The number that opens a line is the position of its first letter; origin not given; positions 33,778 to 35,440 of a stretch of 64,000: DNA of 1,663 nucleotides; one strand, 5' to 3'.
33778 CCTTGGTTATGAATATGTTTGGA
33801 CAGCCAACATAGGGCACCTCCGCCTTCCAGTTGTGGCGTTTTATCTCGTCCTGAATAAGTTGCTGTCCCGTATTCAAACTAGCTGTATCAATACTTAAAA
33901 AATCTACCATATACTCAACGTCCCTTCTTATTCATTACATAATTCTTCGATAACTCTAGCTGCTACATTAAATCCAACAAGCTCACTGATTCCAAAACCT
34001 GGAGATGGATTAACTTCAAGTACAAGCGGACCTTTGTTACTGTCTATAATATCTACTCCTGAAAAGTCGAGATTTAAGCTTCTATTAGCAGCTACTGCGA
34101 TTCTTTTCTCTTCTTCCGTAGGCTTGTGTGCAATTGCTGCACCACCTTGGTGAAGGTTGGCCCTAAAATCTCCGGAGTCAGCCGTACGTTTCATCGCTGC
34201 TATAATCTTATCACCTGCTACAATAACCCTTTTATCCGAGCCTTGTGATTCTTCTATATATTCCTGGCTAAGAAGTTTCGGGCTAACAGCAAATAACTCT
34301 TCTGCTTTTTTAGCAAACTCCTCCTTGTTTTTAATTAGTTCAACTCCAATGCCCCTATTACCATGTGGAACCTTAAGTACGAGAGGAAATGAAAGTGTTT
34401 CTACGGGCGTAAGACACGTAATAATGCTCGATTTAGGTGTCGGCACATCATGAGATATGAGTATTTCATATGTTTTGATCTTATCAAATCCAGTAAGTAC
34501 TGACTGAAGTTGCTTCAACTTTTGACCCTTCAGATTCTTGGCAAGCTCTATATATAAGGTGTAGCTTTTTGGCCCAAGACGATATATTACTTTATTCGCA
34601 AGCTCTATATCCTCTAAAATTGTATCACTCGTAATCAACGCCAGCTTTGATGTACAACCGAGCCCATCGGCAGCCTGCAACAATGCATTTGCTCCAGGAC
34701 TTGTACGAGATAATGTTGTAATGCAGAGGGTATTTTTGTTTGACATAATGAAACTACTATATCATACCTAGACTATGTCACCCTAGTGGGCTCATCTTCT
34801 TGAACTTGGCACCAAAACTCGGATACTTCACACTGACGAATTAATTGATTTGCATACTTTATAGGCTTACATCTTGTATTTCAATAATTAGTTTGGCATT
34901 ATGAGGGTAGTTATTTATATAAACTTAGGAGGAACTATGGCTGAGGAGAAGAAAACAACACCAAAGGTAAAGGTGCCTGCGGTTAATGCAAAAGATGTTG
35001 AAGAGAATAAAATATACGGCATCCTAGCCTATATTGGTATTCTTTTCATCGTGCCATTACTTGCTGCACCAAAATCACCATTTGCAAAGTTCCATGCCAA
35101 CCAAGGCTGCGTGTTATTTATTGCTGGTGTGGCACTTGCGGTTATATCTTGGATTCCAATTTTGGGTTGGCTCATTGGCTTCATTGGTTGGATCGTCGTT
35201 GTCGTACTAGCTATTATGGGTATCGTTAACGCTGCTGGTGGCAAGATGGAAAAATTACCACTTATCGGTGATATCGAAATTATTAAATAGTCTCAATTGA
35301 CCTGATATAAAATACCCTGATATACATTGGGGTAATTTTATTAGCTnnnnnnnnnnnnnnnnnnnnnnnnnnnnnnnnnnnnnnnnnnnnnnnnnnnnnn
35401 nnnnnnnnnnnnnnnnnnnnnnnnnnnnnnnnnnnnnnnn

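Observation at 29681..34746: Cluster of four ATP-grasp peptide ligases (three subfamilies) with a RimB-type protease-like protein and DUF192, no visible substrate gene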

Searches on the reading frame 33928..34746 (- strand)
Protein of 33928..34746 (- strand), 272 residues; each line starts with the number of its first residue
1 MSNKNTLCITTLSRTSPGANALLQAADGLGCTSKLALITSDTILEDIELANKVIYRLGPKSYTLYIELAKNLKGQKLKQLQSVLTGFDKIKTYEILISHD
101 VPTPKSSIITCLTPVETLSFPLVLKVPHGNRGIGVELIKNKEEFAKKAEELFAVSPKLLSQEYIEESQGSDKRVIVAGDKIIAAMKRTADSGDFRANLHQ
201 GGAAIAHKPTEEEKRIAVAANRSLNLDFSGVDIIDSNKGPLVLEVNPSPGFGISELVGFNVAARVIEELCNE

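Call 3: search_protein_families(library=pfam, proteins=[window:33928-34746:-], max_evalue=0.01)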
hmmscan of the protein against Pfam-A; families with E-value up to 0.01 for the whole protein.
window:33928-34746:- (272 aa): 7 families
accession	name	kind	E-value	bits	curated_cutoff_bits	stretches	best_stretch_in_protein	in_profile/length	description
PF08443.16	RimK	-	1.2e-40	139.6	21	1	88-268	3-187/188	RimK-like ATP-grasp domain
PF02955.21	GSH-S_ATP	-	4.4e-15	56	23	1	122-254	34-168/175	Prokaryotic glutathione synthetase, ATP-grasp domain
PF02655.19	ATP-grasp_3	-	4.5e-11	43.5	23.2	1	88-247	3-155/160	ATP-grasp domain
PF07478.18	Dala_Dala_lig_C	-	3e-06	27.3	24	1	93-252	12-179/204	D-ala D-ala ligase C-terminus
PF14397.11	ATPgrasp_ST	-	5.6e-06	26.2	31.4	1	220-258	226-265/278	Sugar-transfer associated ATP-grasp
PF03133.20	TTL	-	0.0035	17.1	20.1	0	224-269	233-279/292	Tubulin-tyrosine ligase family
PF02750.19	Synapsin_C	-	0.0042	17.1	22.5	1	118-222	49-148/203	Synapsin, ATP binding domain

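Call 4: search_protein_families(library=ncbifam, proteins=[window:33928-34746:-], max_evalue=0.01)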
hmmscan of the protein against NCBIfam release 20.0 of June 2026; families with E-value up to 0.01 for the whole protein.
window:33928-34746:- (272 aa): 29 families (the best 25 are shown)
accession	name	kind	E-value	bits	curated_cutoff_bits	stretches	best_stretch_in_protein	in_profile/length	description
TIGR00768.1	rimK_fam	subfamily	8e-44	150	143.4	1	78-267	77-274/276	RimK family alpha-L-glutamate ligase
NF007764.0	PRK10446.1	equivalog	8.8e-38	130.3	331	1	120-267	136-284/300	30S ribosomal protein S6--L-glutamate ligase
NF040720.1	MptN_Meth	equivalog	7.6e-32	110.5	350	1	82-269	95-290/291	tetrahydromethanopterin:alpha-L-glutamate ligase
TIGR02144.1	LysX_arch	equivalog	1.4e-28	99.8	275.6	1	51-268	49-274/281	lysine biosynthesis protein LysX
TIGR04443.1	F420_CofF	equivalog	3.4e-20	72.2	300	1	77-270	81-279/283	coenzyme gamma-F420-2:alpha-L-glutamate ligase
NF003573.0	PRK05246.1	equivalog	1.8e-15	56.5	272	1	123-268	158-308/316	glutathione synthase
NF009110.0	PRK12458.1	subfamily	2.1e-14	53.3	408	1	122-256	171-311/349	glutathione synthetase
TIGR02068.2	cya_phycin_syn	equivalog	4e-14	51.6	850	2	85-189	210-316/862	cyanophycin synthetase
TIGR04356.1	grasp_GAK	hypoth_equivalog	6.4e-14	51.7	300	1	87-267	98-281/287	GAK system ATP-grasp enzyme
TIGR01380.1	glut_syn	equivalog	8.3e-14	51.3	299.05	1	123-268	157-307/312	glutathione synthase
NF002378.0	PRK01372.1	subfamily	1.1e-13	50.6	243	1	85-257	97-279/305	D-alanine--D-alanine ligase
NF010623.0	PRK14016.1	subfamily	4.1e-11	41.8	877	1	87-188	213-316/871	cyanophycin synthetase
NF009402.0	PRK12767.1-1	equivalog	1.7e-09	37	218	1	85-260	112-289/329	carbamoyl phosphate synthase-like protein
TIGR01205.1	D_ala_D_alaTIGR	subfamily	4.7e-08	32.4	245.65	1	84-252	102-290/318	D-alanine--D-alanine ligase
NF011170.0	PRK14572.1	equivalog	2.2e-07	30.3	489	1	111-258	163-324/351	D-alanyl-alanine synthetase A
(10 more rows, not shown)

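Call 7: search_solved_structures(query=window:33928-34746:-, max_evalue=0.001)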
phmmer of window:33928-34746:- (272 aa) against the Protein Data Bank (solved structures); distinct sequences matched with E-value up to 0.001: 16.
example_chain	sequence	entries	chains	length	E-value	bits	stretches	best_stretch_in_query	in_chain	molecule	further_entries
5zct_A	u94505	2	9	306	1.3e-36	129.3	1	75-267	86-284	Ribosomal protein S6--L-glutamate ligase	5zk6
4iwx_A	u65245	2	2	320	1.5e-36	129.2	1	75-267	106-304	Ribosomal protein S6 modification protein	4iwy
7qyr_A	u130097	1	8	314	8.8e-34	120.1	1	119-269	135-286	Probable alpha-L-glutamate ligase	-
7qys_A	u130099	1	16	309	1.3e-32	116.2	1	119-269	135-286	Probable alpha-L-glutamate ligase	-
3vpb_A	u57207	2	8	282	3.6e-13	52.6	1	87-268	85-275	Putative acetylornithine deacetylase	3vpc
3vpd_A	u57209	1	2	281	1.3e-09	40.9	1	88-253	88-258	Ribosomal protein S6 modification protein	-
1uc8_A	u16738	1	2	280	8e-09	38.3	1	88-254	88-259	lysine biosynthesis enzyme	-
1uc9_A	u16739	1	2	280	1.3e-08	37.7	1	88-254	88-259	lysine biosynthesis enzyme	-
5k2m_A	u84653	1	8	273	6.4e-07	32.1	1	116-267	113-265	RimK-related lysine biosynthesis protein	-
3r23_A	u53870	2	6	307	3.8e-06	29.6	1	114-257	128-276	D-alanine--D-alanine ligase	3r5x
7ta5_A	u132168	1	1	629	4.8e-05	26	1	108-196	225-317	Glutathione synthase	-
5d8d_A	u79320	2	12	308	4.9e-05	25.9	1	81-257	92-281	D-alanine--D-alanine ligase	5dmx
7lg5_A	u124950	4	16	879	6.3e-05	25.6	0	84-188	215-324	Cyanophycin synthase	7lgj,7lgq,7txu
7txv_A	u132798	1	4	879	6.3e-05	25.6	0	84-188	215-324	Cyanophycin synthase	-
7wac_A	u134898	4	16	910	0.00025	23.6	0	85-188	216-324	Cyanophycin synthase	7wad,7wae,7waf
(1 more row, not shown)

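Call 71: search_protein_families(library=padloc, proteins=[window:33928-34746:-], max_evalue=0.001)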
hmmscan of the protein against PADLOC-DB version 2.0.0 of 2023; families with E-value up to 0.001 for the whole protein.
window:33928-34746:- (272 aa): 0 families

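Call 78: find_homologous_proteins(query=window:33928-34746:-, max_evalue=1e-10)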
Query window:33928-34746:- (272 aa): 345 proteins with E <= 1e-10 among 4442 candidates; the best 120 are listed.
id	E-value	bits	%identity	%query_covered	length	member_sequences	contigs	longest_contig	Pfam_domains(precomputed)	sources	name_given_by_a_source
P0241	2.9e-171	585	100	100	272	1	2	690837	PF02955.22,PF14397.12,PF08443.17,PF02655.20,PF07478.19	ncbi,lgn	-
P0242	1.5e-80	288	54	100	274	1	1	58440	PF02955.22,PF14397.12,PF08443.17,PF02655.20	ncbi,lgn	-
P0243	3.5e-69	251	47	99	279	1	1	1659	PF02955.22,PF08443.17,PF02655.20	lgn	-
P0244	8.3e-64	233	44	99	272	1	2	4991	PF02955.22,PF14397.12,PF08443.17,PF02655.20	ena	-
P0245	1.1e-63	233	46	100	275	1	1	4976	PF02955.22,PF14397.12,PF08443.17,PF02655.20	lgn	-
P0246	1.2e-63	233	46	98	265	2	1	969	PF02955.22,PF14397.12,PF03133.21,PF08443.17,PF02655.20,PF07478.19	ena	-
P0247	2.2e-63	232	47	99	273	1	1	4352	PF02955.22,PF14397.12,PF03133.21,PF08443.17,PF02655.20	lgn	-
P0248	5.1e-63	231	46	98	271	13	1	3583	PF02955.22,PF14397.12,PF08443.17,PF02655.20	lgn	-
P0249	5.8e-63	231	47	93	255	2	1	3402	PF02955.22,PF14397.12,PF08443.17,PF02655.20,PF07478.19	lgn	-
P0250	1.3e-62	229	46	98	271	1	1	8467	PF02955.22,PF14397.12,PF08443.17,PF02655.20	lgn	-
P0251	1.7e-62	229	46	98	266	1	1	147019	PF02955.22,PF14397.12,PF08443.17,PF02655.20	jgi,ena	jgi:alpha-L-glutamate ligases, RimK family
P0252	1.3e-61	226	45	100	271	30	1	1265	PF02955.22,PF14397.12,PF08443.17,PF02655.20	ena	-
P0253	2.0e-61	225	51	79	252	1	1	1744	PF02955.22,PF14397.12,PF08443.17,PF02655.20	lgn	-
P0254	5.8e-61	224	45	98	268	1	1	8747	PF02955.22,PF14397.12,PF08443.17,PF02655.20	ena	-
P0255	6.5e-61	224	45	99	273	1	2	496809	PF02955.22,PF14397.12,PF08443.17,PF02655.20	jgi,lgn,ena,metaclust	metaclust:\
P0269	1.0e-56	210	42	99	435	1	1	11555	PF13673.14,PF02955.22,PF14397.12,PF13508.14,PF08443.17,PF02655.20,PF00583.32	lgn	-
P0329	2.3e-36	143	41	83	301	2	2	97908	PF18030.8,PF02955.22,PF14397.12,PF08443.17,PF02655.20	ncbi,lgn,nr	ncbi:MAG: RimK family alpha-L-glutamate ligase [Leptospiraceae bacterium]|nr:RimK family alpha-L-glu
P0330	4.9e-36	142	38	83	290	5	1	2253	PF18030.8,PF02955.22,PF14397.12,PF14398.12,PF08443.17,PF02655.20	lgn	-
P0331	1.4e-35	141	38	85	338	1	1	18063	PF18030.8,PF02955.22,PF14397.12,PF08443.17,PF02655.20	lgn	-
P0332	3.0e-35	140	39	83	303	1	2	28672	PF18030.8,PF02955.22,PF14397.12,PF08443.17,PF02655.20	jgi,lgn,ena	-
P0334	6.6e-35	139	42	68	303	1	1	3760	PF18030.8,PF02955.22,PF14397.12,PF08443.17,PF02655.20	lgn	-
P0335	9.5e-35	138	38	83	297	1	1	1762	PF18030.8,PF02955.22,PF14397.12,PF08443.17,PF02655.20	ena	-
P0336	1.3e-34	138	42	68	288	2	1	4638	PF18030.8,PF02955.22,PF14397.12,PF08443.17,PF02655.20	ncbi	-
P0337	1.8e-34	137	42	68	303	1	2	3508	PF18030.8,PF02955.22,PF14397.12,PF08443.17,PF02655.20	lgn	-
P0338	2.3e-34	137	36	97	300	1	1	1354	PF18030.8,PF02955.22,PF14397.12,PF08443.17,PF02655.20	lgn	-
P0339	2.6e-34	137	41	67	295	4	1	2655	PF18030.8,PF02955.22,PF14397.12,PF08443.17,PF02655.20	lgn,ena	-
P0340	3.5e-34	136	41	68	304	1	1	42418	PF18030.8,PF02955.22,PF14397.12,PF08443.17,PF02655.20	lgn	-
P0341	3.7e-34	136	41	68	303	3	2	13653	PF18030.8,PF02955.22,PF14397.12,PF08443.17,PF02655.20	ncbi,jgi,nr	ncbi:MAG TPA: RimK family alpha-L-glutamate ligase [Saprospiraceae bacterium]|nr:RimK family alpha-L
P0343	1.6e-33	134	41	66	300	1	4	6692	PF18030.8,PF02955.22,PF14397.12,PF03133.21,PF08443.17,PF02655.20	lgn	-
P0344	1.9e-33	134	40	66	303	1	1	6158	PF18030.8,PF02955.22,PF14397.12,PF08443.17,PF02655.20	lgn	-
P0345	2.0e-33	134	39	68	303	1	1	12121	PF18030.8,PF02955.22,PF14397.12,PF08443.17,PF02655.20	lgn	-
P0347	4.5e-33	133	41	68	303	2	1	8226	PF18030.8,PF02955.22,PF14397.12,PF08443.17,PF02655.20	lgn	-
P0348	5.6e-33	132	39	74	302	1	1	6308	PF18030.8,PF02955.22,PF14397.12,PF08443.17,PF02655.20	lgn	-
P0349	5.9e-33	132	40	69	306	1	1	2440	PF18030.8,PF02955.22,PF14397.12,PF08443.17,PF02655.20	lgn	-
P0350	9.1e-33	132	38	81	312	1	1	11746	PF18030.8,PF02955.22,PF14397.12,PF08443.17,PF02655.20,PF07478.19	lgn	-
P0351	3.9e-32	130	41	66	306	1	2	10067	PF18030.8,PF02955.22,PF14397.12,PF08443.17,PF02655.20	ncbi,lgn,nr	ncbi:MAG TPA: RimK family alpha-L-glutamate ligase [Candidatus Saccharimonadales bacterium]|nr:RimK 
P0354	1.1e-31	128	42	66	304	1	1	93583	PF18030.8,PF02955.22,PF14397.12,PF08443.17,PF02655.20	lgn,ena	-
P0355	1.3e-31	128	43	67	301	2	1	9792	PF18030.8,PF02955.22,PF14397.12,PF08443.17,PF02655.20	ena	-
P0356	2.2e-31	127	43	66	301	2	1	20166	PF18030.8,PF02955.22,PF14397.12,PF08443.17,PF02655.20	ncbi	-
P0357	2.4e-31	127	42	67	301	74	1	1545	PF18030.8,PF02955.22,PF14397.12,PF14398.12,PF08443.17,PF02655.20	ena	-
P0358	2.6e-31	127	42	67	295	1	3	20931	PF18030.8,PF02955.22,PF14397.12,PF08443.17,PF02655.20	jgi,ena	-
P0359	2.7e-31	127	41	67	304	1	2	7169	PF18030.8,PF02955.22,PF14397.12,PF14398.12,PF08443.17,PF02655.20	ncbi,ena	-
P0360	3.0e-31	127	39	68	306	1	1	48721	PF18030.8,PF02955.22,PF14397.12,PF08443.17,PF02655.20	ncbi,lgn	ncbi:MAG: RimK family alpha-L-glutamate ligase [Candidatus Saccharimonadales bacterium]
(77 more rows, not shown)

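Call 79: find_encoding_contigs(protein=P0269, flank=8000, max_places=2)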
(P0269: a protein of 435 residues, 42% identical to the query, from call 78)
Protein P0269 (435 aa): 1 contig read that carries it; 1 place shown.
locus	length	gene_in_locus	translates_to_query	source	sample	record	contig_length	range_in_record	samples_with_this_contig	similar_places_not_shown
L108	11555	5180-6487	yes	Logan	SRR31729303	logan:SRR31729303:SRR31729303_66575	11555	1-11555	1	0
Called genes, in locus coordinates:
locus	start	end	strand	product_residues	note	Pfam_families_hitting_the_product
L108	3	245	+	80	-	?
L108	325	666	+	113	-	-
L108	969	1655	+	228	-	PF13302:Acetyltransf_3, PF00583:Acetyltransf_1 (weak)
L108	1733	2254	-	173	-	PF00625:Guanylate_kin, PF07931:CPT (faint), PF13238:AAA_18 (faint), PF13671:AAA_33 (faint)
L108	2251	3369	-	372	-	-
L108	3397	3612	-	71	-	-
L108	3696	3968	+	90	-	PF04226:Transgly_assoc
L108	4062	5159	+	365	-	PF00226:DnaJ, PF01556:DnaJ_C, PF00684:DnaJ_CXXCXGXG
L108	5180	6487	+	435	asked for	PF14397:ATPgrasp_ST (faint), PF02655:ATP-grasp_3, PF02955:GSH-S_ATP, PF08443:RimK, PF00583:Acetyltransf_1, PF13673:Acetyltransf_10, PF13508:Acetyltransf_7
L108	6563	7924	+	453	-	PF08014:MATCAP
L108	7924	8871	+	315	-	PF08443:RimK (faint), PF02955:GSH-S_ATP, PF14398:ATPgrasp_YheCD (faint), PF07478:Dala_Dala_lig_C (faint)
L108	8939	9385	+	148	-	PF05618:RimB-like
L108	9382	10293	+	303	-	PF18030:Rimk_N, PF14397:ATPgrasp_ST (faint), PF02655:ATP-grasp_3, PF02955:GSH-S_ATP, PF08443:RimK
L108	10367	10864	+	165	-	PF02643:DUF192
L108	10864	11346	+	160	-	-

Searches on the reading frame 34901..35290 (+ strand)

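Call 3: search_protein_families(library=pfam, proteins=[window:34901-35290:+], max_evalue=0.01)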
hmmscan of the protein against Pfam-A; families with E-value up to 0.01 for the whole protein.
window:34901-35290:+ (129 aa): 1 family
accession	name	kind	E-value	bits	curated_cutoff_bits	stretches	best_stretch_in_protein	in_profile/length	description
PF09685.15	DUF4870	-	0.0014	19.1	25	1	53-122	31-103/107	Domain of unknown function (DUF4870)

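Call 4: search_protein_families(library=ncbifam, proteins=[window:34901-35290:+], max_evalue=0.01)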
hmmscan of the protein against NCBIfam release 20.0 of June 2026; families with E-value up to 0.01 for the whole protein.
window:34901-35290:+ (129 aa): 1 family
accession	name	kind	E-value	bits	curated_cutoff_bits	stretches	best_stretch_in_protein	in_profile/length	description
TIGR04346.1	DotA_TraY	subfamily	0.00039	19.2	100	1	12-108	456-543/656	DotA/TraY family protein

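Call 71: search_protein_families(library=padloc, proteins=[window:34901-35290:+], max_evalue=0.001)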
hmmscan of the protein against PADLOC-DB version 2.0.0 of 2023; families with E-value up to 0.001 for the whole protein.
window:34901-35290:+ (129 aa): 0 families
